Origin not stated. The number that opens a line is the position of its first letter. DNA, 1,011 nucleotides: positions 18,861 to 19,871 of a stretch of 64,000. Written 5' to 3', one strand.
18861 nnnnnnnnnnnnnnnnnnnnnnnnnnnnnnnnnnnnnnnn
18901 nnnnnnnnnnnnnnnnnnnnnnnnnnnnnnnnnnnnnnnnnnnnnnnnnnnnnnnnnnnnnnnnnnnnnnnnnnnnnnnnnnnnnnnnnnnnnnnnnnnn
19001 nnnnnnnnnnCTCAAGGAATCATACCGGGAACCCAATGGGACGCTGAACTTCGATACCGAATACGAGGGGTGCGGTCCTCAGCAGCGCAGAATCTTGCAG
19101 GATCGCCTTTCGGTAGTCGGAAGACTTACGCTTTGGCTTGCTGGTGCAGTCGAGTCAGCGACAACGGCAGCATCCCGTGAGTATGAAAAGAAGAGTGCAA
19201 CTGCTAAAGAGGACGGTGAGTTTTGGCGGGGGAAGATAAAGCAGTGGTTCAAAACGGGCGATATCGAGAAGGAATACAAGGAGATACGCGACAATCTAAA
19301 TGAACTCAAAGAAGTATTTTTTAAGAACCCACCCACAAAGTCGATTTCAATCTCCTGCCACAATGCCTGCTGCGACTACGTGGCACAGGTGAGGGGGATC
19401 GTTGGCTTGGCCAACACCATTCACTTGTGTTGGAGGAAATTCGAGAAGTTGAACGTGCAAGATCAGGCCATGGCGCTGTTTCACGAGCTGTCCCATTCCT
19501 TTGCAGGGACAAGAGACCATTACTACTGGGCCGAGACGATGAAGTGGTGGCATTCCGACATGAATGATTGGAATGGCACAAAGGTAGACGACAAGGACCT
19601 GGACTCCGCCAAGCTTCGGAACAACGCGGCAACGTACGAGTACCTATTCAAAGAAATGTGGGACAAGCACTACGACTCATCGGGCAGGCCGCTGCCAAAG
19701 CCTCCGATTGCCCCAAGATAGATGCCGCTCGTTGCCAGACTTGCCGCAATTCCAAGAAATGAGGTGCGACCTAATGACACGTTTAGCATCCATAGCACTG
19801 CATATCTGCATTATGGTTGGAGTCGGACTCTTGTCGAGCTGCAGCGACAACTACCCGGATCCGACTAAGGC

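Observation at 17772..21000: Rhs-type polymorphic toxin locus: HExxH tip, lipoprotein immunity candidate and a 720-bp orphan core duplicate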

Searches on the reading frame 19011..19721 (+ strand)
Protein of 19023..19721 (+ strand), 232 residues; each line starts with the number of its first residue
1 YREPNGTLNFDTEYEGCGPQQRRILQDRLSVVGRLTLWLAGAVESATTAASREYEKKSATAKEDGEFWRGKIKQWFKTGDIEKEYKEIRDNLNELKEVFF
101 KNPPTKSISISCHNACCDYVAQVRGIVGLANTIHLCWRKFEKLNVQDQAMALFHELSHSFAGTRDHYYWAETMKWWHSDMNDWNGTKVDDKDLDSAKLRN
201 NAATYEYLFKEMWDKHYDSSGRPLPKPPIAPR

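Call 18: find_homologous_proteins(query=window:19023-19721:+, max_evalue=0.01)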
Query window:19023-19721:+: 272 candidates shared short words with the query, none scored E <= 0.01.
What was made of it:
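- Tried and rejected: Word-indexed homologue search with the tip alone: no hits (call 18).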

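Call 22: search_solved_structures(query=window:19023-19718:+, max_evalue=10, show_alignments=3)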
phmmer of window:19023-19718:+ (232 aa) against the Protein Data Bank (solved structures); distinct sequences matched with E-value up to 10: 8.
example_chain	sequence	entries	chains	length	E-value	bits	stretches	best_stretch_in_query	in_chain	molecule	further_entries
7k3h_A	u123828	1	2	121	0.36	13.4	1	65-99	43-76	Network hallucinated protein 0217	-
1iqa_A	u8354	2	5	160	0.88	12.2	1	172-222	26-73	RECEPTOR ACTIVATOR OF NUCLEAR FACTOR KAPPA B LIGAND | Tumor necrosis factor ligand superfamily member 11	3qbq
1s55_A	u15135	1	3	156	0.89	12.1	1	172-222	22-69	Tumor necrosis factor ligand superfamily member 11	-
4e4d_X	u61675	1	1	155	0.9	12.1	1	173-222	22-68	Tumor necrosis factor ligand superfamily member 11, soluble form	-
1jtz_X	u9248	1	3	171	0.96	12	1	172-222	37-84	TUMOR NECROSIS FACTOR LIGAND SUPERFAMILY MEMBER 11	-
3me2_A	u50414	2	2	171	0.97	12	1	172-222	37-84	Tumor necrosis factor ligand superfamily member 11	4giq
1a34_A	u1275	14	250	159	1.7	11.2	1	66-118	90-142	SATELLITE TOBACCO MOSAIC VIRUS | Coat protein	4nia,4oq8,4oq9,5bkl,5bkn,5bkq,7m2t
7m3t_G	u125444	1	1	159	1.9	11.1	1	66-118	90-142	Coat protein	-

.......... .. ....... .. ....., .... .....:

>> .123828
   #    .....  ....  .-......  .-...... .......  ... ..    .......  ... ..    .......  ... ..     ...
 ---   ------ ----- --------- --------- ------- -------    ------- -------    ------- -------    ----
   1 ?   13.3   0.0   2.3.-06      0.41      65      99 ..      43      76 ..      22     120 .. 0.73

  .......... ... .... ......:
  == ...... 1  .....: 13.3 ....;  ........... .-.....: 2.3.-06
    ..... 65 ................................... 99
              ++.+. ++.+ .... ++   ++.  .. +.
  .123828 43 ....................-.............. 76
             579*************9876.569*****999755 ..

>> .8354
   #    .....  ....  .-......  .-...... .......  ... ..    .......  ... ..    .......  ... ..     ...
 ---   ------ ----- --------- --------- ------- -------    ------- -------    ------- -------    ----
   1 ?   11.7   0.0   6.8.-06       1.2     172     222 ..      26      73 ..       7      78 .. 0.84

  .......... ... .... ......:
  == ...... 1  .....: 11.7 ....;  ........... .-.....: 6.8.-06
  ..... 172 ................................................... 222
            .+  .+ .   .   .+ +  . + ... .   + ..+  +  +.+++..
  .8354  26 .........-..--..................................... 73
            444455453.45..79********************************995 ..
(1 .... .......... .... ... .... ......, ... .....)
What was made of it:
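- Tried and rejected: phmmer of the tip against PDB sequences: only noise (call 22).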

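Call 23: search_protein_families(library=pfam, proteins=[window:19023-19718:+], max_evalue=10)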
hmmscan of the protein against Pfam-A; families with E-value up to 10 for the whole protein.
window:19023-19718:+ (232 aa): 0 families

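Call 30: predict_structure(protein=window:19023-19718:+)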
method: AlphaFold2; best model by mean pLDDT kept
length: 232 residues; sequences in the alignment: 1
mean_pLDDT: 46.8   pTM: 0.32
mean pLDDT of the five models: 46.8, 46.6, 44.5, 44.2, 37.2
residues with pLDDT >= 90: 0; 70-90: 0; 50-70: 70; < 50: 162
segments of 3 or more residues with pLDDT < 50: 1-15, 26-81, 98-118, 120-124, 129-141, 162-169, 174-188, 195-201, 221-223, 226-232
pLDDT, mean of each block of 10 residues (from residue 1): 37 50 50 47 41 38 44 45 53 49 36 45 49 46 50 53 47 47 45 49 56 58 46 37
secondary structure, 60 per line:
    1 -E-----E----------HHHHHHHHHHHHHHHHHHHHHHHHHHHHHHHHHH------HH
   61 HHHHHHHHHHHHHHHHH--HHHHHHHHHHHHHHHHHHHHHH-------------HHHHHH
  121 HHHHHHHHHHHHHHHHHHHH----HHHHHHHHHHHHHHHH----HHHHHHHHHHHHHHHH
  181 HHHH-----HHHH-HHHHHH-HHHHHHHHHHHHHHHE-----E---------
elements in order: H19-52 H59-77 H80-101 H115-140 H145-160 H165-184 H190-193 H195-200 H202-216
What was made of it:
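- On Aspzincin / M35 (PF14521): The single-sequence AF2 model had pLDDT 47 and was unusable (call 30).
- Its single-sequence AF2 model was unusable, pLDDT 47 (call 30).
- Tried and rejected: Single-sequence AF2 of the tip: pLDDT 47, unusable (call 30).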

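Call 49: search_solved_structures(query=A4, max_evalue=10, show_alignments=3)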
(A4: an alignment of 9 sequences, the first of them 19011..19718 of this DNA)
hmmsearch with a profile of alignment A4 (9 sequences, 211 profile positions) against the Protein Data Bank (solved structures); distinct sequences matched with E-value up to 10: 17.
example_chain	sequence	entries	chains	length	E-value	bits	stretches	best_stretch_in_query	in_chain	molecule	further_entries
2x3a_A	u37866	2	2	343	2.8e-15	59.8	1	15-175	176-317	TOXIC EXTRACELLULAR ENDOPEPTIDASE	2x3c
2x3b_A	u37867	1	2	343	5.2e-15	58.9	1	15-175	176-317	TOXIC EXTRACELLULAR ENDOPEPTIDASE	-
1g12_A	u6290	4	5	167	6.1e-14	55.4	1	41-177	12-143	PEPTIDYL-LYS METALLOENDOPEPTIDASE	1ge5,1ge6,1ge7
1eb6_A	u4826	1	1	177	4.1e-06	29.8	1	35-176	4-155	NEUTRAL PROTEASE II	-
2elv_A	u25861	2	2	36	0.035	17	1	130-153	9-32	Zinc finger protein 406 | Zinc finger protein ZFAT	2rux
4df9_A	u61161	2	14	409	0.17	14.8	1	150-207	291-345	putative peptidase | Lipoprotein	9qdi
2m1n_A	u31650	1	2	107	0.25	14.2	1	22-108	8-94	Type III secretion system filament chaperone CesA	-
7v7l_A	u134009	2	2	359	0.33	13.8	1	70-117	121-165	Aryl hydrocarbon receptor nuclear translocator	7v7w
9ri9_B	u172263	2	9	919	0.41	13.5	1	27-101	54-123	NRC3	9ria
3p1v_A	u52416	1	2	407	0.78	12.6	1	150-201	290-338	Metallo-endopeptidase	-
3qd8_A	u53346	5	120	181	0.87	12.4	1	27-93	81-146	Probable bacterioferritin BfrB | Ferritin BfrB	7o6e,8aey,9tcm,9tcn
3oj5_A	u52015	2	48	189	0.89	12.4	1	27-93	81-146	Ferritin family protein | Probable bacterioferritin BfrB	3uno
2lhk_A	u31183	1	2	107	0.94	12.3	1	22-108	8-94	L0052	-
1xou_B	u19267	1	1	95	1.1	12.1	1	22-104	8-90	Z5138 gene product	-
7jrq_A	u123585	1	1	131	1.4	11.8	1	29-101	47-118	MPP1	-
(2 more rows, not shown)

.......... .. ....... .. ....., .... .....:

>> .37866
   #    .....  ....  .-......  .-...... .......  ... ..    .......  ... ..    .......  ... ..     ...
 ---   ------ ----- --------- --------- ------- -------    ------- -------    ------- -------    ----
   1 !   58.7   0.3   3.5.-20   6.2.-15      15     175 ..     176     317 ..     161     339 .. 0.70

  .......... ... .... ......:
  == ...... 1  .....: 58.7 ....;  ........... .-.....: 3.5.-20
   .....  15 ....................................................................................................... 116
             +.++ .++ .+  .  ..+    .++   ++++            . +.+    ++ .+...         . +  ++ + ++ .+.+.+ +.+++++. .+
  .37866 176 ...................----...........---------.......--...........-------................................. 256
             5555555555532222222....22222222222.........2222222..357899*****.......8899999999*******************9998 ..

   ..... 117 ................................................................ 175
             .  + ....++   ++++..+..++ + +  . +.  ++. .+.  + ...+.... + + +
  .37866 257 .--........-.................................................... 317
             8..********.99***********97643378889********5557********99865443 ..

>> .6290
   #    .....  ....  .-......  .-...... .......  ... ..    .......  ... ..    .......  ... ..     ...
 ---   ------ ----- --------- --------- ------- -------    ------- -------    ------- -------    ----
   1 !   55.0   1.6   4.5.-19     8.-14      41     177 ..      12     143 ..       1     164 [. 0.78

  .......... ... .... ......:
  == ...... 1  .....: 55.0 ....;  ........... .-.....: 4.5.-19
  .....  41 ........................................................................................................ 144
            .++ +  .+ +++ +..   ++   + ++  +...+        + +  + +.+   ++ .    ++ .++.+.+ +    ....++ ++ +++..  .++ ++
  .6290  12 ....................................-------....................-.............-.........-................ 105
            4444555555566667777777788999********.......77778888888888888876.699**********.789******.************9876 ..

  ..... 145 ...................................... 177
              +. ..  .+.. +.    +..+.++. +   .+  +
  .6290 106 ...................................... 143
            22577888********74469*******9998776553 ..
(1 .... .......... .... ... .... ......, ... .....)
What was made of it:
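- On Aspzincin / M35 (PF14521): The nine-sequence alignment profile, which includes the window tip, hits 2x3a, 1g12 and 1eb6 (call 49).
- Closest known: Aspzincin / MEROPS M35 peptidases: AsaP1. Same: The family profile matches at E 1e-15 to 1e-6 (call 49).
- The nine-sequence family profile (which includes the window tip) hits AsaP1 (2x3a, E 2.8e-15), GfMEP (1g12, 6e-14) and deuterolysin (1eb6, 4e-6) (call 49).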

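Call 50: search_protein_families(library=pfam, alignment_id=A4, max_evalue=1)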
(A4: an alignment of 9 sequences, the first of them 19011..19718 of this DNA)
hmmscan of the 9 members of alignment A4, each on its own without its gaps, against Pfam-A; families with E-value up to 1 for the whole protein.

A. member 1, window:19011-19718:+ (236 aa): 0 families

B. families by the number of members that match (of 9 scanned): 9 families
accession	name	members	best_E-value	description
PF14521.12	Aspzincin_M35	8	1.1e-13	Lysine-specific metallo-endopeptidase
PF13699.11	eCIS_core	1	0.0023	eCIS core domain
PF02102.21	Peptidase_M35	1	0.037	Deuterolysin metalloprotease (M35) family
PF09768.15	Peptidase_M76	1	0.07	Peptidase M76 family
PF18894.6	PhageMetallopep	1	0.099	Putative phage metallopeptidase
PF24430.1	DUF7553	1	0.11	Family of unknown function (DUF7553)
PF14891.12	Peptidase_M91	1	0.17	Effector protein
PF10263.15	SprT-like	1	0.19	SprT-like family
PF05402.18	PqqD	1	0.21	Coenzyme PQQ synthesis protein D (PqqD)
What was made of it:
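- The eight other members of that alignment match PF14521 (call 50).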

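Call 51: find_homologous_proteins(query=A4, max_evalue=0.001)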
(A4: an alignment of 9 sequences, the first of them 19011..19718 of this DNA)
Query A4 (9 sequences) (236 aa, profile of the alignment): 3 proteins with E <= 0.001 among 1887 candidates.
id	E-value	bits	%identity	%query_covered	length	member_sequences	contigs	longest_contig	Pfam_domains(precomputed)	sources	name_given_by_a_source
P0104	5.2e-52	195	32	37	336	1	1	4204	PF14521.13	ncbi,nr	ncbi:MAG: hypothetical protein IT464_07835 [Planctomycetes bacterium]|nr:hypothetical protein [Planc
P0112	5.4e-45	172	30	50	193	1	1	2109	PF14521.13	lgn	-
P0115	3.3e-20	91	25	88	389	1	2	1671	-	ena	-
